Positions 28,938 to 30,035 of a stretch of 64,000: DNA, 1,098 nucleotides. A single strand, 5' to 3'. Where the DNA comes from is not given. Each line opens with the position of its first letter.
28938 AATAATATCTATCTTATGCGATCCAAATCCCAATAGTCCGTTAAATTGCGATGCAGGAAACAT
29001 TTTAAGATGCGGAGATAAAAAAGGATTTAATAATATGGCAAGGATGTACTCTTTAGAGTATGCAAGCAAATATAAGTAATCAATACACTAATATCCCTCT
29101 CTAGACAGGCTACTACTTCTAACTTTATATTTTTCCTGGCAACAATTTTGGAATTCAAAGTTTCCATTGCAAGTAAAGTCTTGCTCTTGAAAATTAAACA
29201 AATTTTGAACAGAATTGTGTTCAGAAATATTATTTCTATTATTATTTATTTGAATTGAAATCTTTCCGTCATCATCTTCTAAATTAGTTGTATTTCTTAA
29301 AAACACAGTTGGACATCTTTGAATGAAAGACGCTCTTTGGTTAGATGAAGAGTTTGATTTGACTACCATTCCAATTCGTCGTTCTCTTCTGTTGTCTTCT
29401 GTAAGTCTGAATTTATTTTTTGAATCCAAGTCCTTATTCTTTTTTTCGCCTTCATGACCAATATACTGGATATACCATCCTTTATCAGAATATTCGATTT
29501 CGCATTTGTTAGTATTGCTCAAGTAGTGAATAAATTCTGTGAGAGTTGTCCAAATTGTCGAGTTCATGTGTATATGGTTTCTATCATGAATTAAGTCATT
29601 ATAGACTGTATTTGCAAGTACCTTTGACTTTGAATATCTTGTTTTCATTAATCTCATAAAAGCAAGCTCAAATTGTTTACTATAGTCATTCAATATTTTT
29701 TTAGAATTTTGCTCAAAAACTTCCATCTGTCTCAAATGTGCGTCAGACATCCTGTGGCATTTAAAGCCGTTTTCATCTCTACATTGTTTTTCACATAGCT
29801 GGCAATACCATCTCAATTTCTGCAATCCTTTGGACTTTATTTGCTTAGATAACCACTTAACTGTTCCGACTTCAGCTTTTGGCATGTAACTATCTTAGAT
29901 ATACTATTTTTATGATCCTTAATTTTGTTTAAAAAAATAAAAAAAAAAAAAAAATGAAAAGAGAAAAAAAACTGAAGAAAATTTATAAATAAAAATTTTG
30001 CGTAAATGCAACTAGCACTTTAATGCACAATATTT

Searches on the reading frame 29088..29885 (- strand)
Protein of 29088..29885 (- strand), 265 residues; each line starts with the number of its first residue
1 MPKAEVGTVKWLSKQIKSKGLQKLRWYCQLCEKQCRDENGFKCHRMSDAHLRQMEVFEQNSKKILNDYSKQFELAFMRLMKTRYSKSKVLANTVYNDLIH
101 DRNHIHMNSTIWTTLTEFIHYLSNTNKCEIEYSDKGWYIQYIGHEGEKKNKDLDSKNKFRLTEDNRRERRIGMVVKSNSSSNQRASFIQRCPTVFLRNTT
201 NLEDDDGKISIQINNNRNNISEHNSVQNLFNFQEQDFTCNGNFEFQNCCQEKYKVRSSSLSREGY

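Call 3: search_protein_families(library=pfam, proteins=[window:29088-29885:-], max_evalue=1)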
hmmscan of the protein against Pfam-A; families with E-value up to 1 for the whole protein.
window:29088-29885:- (265 aa): 5 families
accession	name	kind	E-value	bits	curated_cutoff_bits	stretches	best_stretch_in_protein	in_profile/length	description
PF10357.16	WH_KIN17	-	3e-37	127.6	25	1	59-171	1-115/119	KIN17 WH-like domain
PF25095.1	C2H2-zf_KIN17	-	7.2e-19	68.2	27.7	1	24-53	1-30/30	KIN17 C2H2-type zinc finger domain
PF12874.13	zf-met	-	0.0017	19.1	21.2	1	26-47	1-22/25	Zinc-finger of C2H2 type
PF12171.14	zf-C2H2_jaz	-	0.0044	17.6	22.6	1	26-50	2-26/27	Zinc-finger double-stranded RNA-binding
PF18570.6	Nup54_57_C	-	0.051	13.6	25.6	1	61-71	4-14/29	NUP57/Nup54 C-terminal domain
